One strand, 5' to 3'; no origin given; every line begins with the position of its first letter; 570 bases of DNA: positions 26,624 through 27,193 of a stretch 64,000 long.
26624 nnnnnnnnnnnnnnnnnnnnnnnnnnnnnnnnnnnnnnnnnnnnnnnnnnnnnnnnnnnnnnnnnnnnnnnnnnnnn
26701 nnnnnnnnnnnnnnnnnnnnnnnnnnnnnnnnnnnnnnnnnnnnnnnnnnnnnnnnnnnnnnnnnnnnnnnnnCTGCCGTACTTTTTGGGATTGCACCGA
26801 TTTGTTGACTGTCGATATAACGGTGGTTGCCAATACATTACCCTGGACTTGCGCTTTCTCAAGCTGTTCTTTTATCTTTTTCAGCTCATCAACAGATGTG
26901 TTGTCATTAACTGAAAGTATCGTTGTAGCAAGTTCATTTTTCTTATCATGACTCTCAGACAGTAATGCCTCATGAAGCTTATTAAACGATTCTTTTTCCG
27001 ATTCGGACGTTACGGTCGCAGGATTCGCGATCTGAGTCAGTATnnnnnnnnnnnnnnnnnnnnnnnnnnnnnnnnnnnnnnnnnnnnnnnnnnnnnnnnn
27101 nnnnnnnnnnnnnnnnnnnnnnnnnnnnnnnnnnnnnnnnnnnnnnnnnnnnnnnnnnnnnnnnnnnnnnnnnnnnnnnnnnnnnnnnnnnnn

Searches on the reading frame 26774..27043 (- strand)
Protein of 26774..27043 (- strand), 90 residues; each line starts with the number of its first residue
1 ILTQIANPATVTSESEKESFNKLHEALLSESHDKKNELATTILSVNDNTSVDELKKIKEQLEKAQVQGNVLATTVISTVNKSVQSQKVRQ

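Call 34: search_protein_representatives(alignment_id=A1)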
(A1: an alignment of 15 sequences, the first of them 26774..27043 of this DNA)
Query: 15 sequences, 92 profile positions. Proteins with E-value up to 0.001 (for the whole library): 134; up to 1e-10: 103; up to 1e-30: 54. The best 134 are listed.
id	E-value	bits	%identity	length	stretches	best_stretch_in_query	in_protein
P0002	3.0e-198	658.9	-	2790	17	2-84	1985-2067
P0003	1.3e-195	650.4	-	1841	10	1-92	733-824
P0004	1.8e-147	496.2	-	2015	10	1-92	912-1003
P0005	9.7e-146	490.6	-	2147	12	1-87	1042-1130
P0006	1.5e-144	486.8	-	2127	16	1-83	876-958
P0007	2.6e-127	431.5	-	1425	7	1-90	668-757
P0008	7.7e-119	404.4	-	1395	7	2-85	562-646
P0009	2.9e-105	360.9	-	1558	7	1-92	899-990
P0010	6.2e-104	356.6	-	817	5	1-91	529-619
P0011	1.1e-96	333.4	-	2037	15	1-78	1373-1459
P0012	6.0e-92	318.2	-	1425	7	1-67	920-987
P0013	2.0e-87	303.7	-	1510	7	1-83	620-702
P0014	4.5e-83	289.7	-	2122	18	1-85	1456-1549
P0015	7.4e-81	282.6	-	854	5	1-91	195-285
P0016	1.2e-79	278.8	-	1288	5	2-91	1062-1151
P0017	4.8e-75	264.0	-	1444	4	1-92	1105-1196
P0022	8.3e-66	234.4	-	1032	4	1-87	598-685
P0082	8.0e-17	77.4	-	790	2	1-79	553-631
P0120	7.1e-06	42.3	-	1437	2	2-75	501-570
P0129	1.2e-04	38.4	-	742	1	2-61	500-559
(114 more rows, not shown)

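Call 38: find_encoding_contigs(protein=P0082, flank=8000, max_places=3)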
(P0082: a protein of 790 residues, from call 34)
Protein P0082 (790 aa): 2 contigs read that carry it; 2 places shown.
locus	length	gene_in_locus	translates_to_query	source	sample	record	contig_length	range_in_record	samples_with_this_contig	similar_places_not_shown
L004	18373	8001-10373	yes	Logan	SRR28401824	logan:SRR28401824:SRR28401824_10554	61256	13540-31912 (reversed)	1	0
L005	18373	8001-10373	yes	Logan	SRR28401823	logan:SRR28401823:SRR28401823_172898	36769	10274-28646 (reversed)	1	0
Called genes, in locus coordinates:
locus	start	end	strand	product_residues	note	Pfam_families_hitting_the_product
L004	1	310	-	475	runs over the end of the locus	PF00133:tRNA-synt_1, PF01406:tRNA-synt_1e, PF09334:tRNA-synt_1g, PF00133:tRNA-synt_1, PF01406:tRNA-synt_1e (weak)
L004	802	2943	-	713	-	-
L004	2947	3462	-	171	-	-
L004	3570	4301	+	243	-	PF01628:HrcA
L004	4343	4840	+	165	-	PF01025:GrpE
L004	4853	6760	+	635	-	PF00012:HSP70, PF06723:MreB_Mbl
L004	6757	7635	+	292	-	PF00226:DnaJ, PF01556:DnaJ_C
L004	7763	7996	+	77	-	PF18895:T4SS_pilin (weak)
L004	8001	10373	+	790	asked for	-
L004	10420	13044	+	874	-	PF02861:Clp_N, PF23569:NBD_SMAX1, PF00004:AAA, PF17871:AAA_lid_9, PF00004:AAA, PF07724:AAA_2, PF07728:AAA_5, PF10431:ClpB_D2-small, +6 more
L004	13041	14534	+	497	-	-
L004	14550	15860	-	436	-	-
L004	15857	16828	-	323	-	PF13623:SurA_N_2 (weak), PF13624:SurA_N_3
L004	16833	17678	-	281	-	-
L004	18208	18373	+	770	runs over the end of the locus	PF13401:AAA_22 (faint), PF00158:Sigma54_activat (faint), PF13191:AAA_16 (faint), PF20720:nSTAND3 (faint), PF17871:AAA_lid_9 (weak), PF07724:AAA_2, PF07728:AAA_5, PF10431:ClpB_D2-small, +1 more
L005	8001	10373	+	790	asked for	-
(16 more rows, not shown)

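Call 39: find_encoding_contigs(protein=P0129, flank=8000, max_places=3)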
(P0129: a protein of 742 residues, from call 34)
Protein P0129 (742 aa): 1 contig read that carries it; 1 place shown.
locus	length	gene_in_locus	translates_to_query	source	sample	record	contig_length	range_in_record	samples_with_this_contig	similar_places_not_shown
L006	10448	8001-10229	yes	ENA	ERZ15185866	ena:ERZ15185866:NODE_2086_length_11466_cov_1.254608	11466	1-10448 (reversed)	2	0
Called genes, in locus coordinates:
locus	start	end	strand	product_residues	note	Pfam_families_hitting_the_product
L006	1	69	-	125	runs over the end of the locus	-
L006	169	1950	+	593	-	PF17210:SdrD_B, PF13620:CarboxypepD_reg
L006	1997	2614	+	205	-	-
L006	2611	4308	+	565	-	-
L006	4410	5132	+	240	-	PF03444:WHD_HrcA (faint), PF01628:HrcA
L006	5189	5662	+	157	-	PF01025:GrpE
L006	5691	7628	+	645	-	PF00012:HSP70, PF06723:MreB_Mbl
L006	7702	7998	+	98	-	PF18895:T4SS_pilin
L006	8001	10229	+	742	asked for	-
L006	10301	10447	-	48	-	?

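Call 40: find_encoding_contigs(protein=P0120, flank=8000, max_places=3)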
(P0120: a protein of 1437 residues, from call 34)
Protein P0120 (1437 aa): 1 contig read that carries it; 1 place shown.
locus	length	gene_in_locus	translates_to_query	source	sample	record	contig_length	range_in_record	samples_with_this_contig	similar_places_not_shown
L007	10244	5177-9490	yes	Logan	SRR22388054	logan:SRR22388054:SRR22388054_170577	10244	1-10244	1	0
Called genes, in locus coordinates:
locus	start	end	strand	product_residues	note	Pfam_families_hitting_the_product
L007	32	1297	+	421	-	PF03065:Glyco_hydro_57, PF01522:Polysacc_deac_1 (weak)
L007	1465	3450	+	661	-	PF00723:Glyco_hydro_15, PF22422:MGH1-like_GH (faint)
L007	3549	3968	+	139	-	-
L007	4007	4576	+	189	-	PF01569:PAP2, PF14378:PAP2_3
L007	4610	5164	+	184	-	PF00588:SpoU_methylase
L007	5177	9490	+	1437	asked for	PF04539:Sigma70_r3 (faint), PF01978:TrmB (faint)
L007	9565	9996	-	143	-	-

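Call 41: find_encoding_contigs(protein=P0022, flank=8000, max_places=3)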
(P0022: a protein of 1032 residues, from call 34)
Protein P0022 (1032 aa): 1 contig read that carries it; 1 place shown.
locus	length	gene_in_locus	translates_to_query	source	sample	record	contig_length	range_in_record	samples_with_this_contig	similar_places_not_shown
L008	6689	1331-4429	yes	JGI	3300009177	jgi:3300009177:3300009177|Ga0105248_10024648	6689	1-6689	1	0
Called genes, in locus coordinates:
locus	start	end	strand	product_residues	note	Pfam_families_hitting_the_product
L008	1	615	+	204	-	?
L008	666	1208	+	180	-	-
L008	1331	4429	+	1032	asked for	-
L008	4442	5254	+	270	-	-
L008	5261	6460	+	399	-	-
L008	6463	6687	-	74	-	?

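Call 42: find_encoding_contigs(protein=P0007, flank=8000, max_places=3)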
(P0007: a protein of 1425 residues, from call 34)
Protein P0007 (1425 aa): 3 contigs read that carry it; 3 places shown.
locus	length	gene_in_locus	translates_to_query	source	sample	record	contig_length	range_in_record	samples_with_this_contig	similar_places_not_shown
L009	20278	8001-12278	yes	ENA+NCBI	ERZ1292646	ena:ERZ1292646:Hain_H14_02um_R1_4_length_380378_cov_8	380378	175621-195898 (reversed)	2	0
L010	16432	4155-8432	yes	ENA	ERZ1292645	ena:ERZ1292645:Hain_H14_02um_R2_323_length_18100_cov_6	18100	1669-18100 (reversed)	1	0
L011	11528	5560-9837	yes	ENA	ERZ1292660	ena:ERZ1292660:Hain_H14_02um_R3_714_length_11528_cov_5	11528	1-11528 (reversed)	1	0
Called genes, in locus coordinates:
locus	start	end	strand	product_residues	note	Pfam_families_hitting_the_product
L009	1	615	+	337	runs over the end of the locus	-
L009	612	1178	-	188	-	-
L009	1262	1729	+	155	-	PF00578:AhpC-TSA, PF08534:Redoxin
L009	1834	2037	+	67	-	PF04070:DUF378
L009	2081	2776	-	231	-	-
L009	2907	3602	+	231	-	PF00963:Cohesin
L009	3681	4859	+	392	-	PF02156:Glyco_hydro_26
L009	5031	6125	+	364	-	PF00154:RecA_N, PF08423:Rad51, PF06745:ATPase, PF27531:MT3502_N (weak), PF21096:RecA_C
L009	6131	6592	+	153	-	PF21982:RecX_HTH1, PF02631:RecX_HTH2, PF21981:RecX_HTH3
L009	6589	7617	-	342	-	PF00962:A_deaminase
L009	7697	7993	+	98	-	-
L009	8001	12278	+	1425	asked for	-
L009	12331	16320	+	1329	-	PF02861:Clp_N, PF23569:NBD_SMAX1 (weak), PF00004:AAA, PF17871:AAA_lid_9, PF00004:AAA, PF07724:AAA_2, PF07728:AAA_5, PF10431:ClpB_D2-small, +5 more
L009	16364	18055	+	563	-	PF00082:Peptidase_S8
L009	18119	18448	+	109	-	-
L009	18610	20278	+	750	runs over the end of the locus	PF00158:Sigma54_activat (faint), PF12775:AAA_7 (faint), PF13191:AAA_16 (faint), PF17871:AAA_lid_9, PF00004:AAA (weak), PF07724:AAA_2, PF07728:AAA_5, PF10431:ClpB_D2-small, +3 more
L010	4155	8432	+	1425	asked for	-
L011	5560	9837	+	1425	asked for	-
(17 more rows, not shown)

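Call 45: search_protein_families(library=ncbifam, proteins=[L004:10420-13044:+, L004:13041-14534:+], max_evalue=0.001)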
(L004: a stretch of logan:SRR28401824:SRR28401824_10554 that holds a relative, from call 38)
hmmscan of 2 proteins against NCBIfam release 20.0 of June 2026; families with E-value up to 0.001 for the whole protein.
L004:10420-13044:+ (874 aa): 29 families (the best 25 are shown)
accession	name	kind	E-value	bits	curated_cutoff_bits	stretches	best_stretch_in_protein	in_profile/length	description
TIGR03346.1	chaperone_ClpB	equivalog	1.8e-271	903.3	1232.1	2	465-797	524-847/853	ATP-dependent chaperone ClpB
NF008118.0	PRK10865.1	equivalog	1.3e-228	761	1417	2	466-796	528-849/857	ATP-dependent chaperone ClpB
TIGR02639.1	ClpA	equivalog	1.7e-217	724.1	993.15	1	76-778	4-717/734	ATP-dependent Clp protease ATP-binding subunit ClpA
TIGR03345.1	VI_ClpV1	equivalog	1.3e-209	698.5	884.95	2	73-460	1-415/852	type VI secretion system ATPase TssH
NF033606.1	heat_AAA_ClpK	exception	3.2e-209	697.1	1900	2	469-816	576-919/949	heat shock survival AAA family ATPase ClpK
NF033607.0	disagg_AAA_ClpG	exception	1.7e-197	658.3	1900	2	461-812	548-893/932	AAA family protein disaggregase ClpG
NF008263.0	PRK11034.1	equivalog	1.9e-168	561.7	1350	1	204-805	158-745/758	ATP-dependent Clp protease ATP-binding subunit ClpA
NF003745.1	PRK05342.1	equivalog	6.4e-15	54.9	359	2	668-774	267-378/418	ATP-dependent Clp protease ATP-binding subunit ClpX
TIGR00382.1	clpX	equivalog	1.2e-08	34.4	370.75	0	668-773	273-383/414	ATP-dependent protease ATP-binding subunit ClpX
TIGR03922.1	T7SS_EccA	equivalog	2.2e-08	33.1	466.65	0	252-344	311-394/557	type VII secretion AAA-ATPase EccA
TIGR02928.1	TIGR02928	subfamily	1.7e-07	30.4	181.3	0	232-287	15-74/366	orc1/cdc6 family replication initiation protein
TIGR02397.1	dnaX_nterm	equivalog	1.2e-06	28.1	250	1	506-560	14-60/355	DNA polymerase III subunit gamma/tau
NF047784.1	MadB_ATPase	equivalog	1.5e-06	27.6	475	0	540-576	37-70/298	MadB family AAA-type ATPase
NF011517.0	PRK14956.1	equivalog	1.5e-05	24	654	1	506-564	18-68/486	DNA polymerase III subunits gamma and tau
TIGR02881.1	spore_V_K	equivalog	1.8e-05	23.9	422.95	0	257-387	46-169/261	stage V sporulation protein K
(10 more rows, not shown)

L004:13041-14534:+ (497 aa): 0 families

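Call 47: find_encoding_contigs(protein=P0002, flank=9000, max_places=2)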
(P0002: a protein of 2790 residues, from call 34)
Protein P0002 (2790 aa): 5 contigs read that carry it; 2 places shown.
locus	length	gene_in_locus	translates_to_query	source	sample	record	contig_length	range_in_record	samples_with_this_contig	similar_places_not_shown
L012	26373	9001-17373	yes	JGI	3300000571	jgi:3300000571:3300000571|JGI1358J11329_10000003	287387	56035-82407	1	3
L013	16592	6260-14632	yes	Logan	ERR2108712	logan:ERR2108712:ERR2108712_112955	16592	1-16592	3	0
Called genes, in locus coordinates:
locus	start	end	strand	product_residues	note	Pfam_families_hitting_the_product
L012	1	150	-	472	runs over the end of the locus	PF00133:tRNA-synt_1, PF09334:tRNA-synt_1g, PF00133:tRNA-synt_1, PF01406:tRNA-synt_1e (weak)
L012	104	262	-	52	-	-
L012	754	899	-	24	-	-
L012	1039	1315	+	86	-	-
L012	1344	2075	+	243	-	PF03444:WHD_HrcA (faint), PF01628:HrcA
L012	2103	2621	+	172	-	PF01025:GrpE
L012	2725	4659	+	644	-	PF00012:HSP70, PF06723:MreB_Mbl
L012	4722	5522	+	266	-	PF02811:PHP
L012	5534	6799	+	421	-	PF02441:Flavoprotein, PF04127:DFP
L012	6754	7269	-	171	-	PF13238:AAA_18 (weak), PF13671:AAA_33 (weak)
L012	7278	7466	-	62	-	-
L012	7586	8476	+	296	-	PF00226:DnaJ, PF01556:DnaJ_C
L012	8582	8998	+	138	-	PF18895:T4SS_pilin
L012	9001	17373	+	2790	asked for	-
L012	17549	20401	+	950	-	PF02861:Clp_N, PF00004:AAA, PF13191:AAA_16 (weak), PF17871:AAA_lid_9, PF00004:AAA, PF07724:AAA_2, PF07728:AAA_5, PF10431:ClpB_D2-small, +7 more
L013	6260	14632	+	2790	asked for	-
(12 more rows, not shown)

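Call 48: find_encoding_contigs(protein=P0014, flank=9000, max_places=2)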
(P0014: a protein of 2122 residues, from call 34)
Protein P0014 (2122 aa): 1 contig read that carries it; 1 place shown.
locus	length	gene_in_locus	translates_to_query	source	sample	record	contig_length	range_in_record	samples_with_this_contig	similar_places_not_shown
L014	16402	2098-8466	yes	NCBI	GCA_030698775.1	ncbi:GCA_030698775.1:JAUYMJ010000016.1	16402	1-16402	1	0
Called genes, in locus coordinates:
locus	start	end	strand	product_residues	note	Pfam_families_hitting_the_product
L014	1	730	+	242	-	?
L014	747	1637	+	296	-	PF00226:DnaJ, PF01556:DnaJ_C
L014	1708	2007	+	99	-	PF18895:T4SS_pilin (weak)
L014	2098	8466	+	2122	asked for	-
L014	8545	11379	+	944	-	PF02861:Clp_N, PF23569:NBD_SMAX1, PF00004:AAA, PF17871:AAA_lid_9, PF00004:AAA, PF07724:AAA_2, PF07728:AAA_5, PF10431:ClpB_D2-small, +8 more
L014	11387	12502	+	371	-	-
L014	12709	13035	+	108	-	-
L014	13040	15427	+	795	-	PF05673:DUF815 (faint), PF13191:AAA_16 (faint), PF13401:AAA_22 (faint), PF00158:Sigma54_activat (weak), PF00004:AAA (weak), PF07724:AAA_2, PF07728:AAA_5, PF10431:ClpB_D2-small, +1 more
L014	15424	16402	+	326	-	PF00092:VWA, PF13519:VWA_2, PF13768:VWA_3 (weak)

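Call 49: find_encoding_contigs(protein=P0017, flank=9000, max_places=3)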
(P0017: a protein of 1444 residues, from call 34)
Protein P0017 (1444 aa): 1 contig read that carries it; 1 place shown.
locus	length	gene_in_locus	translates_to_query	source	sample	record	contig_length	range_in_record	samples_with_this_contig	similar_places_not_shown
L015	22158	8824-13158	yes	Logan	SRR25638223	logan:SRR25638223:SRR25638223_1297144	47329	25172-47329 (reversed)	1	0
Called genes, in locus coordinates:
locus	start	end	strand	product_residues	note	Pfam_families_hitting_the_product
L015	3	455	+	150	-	?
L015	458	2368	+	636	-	PF00012:HSP70, PF06723:MreB_Mbl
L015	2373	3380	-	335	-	-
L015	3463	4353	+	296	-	PF00226:DnaJ, PF01556:DnaJ_C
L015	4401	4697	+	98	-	PF18895:T4SS_pilin (weak)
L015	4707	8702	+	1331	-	-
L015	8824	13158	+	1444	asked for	PF02861:Clp_N, PF00004:AAA, PF23569:NBD_SMAX1, PF17871:AAA_lid_9, PF00004:AAA, PF07724:AAA_2, PF07728:AAA_5, PF10431:ClpB_D2-small, +7 more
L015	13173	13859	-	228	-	PF07722:Peptidase_C26, PF00117:GATase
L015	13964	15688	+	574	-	PF22148:Fervidolysin_NPro-like, PF00082:Peptidase_S8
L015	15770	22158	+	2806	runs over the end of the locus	PF13517:FG-GAP_3 (weak), PF12256:TcdB_toxin_midN, PF05593:RHS_repeat, PF20041:DUF6443 (weak), PF24517:CBM96, PF25023:TEN_YD-shell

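Call 72: search_solved_structures(query=A1, max_evalue=10)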
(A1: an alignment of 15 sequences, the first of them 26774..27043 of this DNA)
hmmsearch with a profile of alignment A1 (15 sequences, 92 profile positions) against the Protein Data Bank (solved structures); distinct sequences matched with E-value up to 10: 16.
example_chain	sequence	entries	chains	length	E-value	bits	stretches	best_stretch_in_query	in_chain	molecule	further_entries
2xu6_A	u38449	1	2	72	0.054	17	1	42-90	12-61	MDV1 COILED COIL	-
2x5t_A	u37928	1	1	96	0.17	15.4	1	19-46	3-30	ORF 131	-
2x5g_A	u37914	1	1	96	0.17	15.4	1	19-46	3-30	ORF 131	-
1n1q_A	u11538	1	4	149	0.23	15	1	26-83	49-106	DPS Protein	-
8kc4_A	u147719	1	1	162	0.27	14.8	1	34-70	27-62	De novo design protein -NA05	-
2x5h_A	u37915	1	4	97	0.31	14.5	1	19-46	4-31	ORF 131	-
2m6y_A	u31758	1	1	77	0.4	14.2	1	34-62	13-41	DnaJ homolog subfamily A member 1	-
2pjw_H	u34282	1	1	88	0.44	14.1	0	16-36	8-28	Uncharacterized protein YHL002W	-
2lo1_A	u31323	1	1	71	0.6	13.6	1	36-62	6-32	DnaJ homolog subfamily A member 1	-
6iws_A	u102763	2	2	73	0.64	13.5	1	39-64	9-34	DnaJ homolog subfamily A member 3, mitochondrial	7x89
7mwr_B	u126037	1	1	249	0.67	13.5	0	53-84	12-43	LHD101B4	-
5cwb_A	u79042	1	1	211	0.89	13.1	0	53-84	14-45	Designed helical repeat protein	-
2dn9_A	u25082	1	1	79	1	12.9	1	40-64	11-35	DnaJ homolog subfamily A member 3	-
5cdh_A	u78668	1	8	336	2.1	11.9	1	7-62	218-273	Major acid phosphatase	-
7doq_A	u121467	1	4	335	2.2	11.8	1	7-62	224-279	Acid phosphatase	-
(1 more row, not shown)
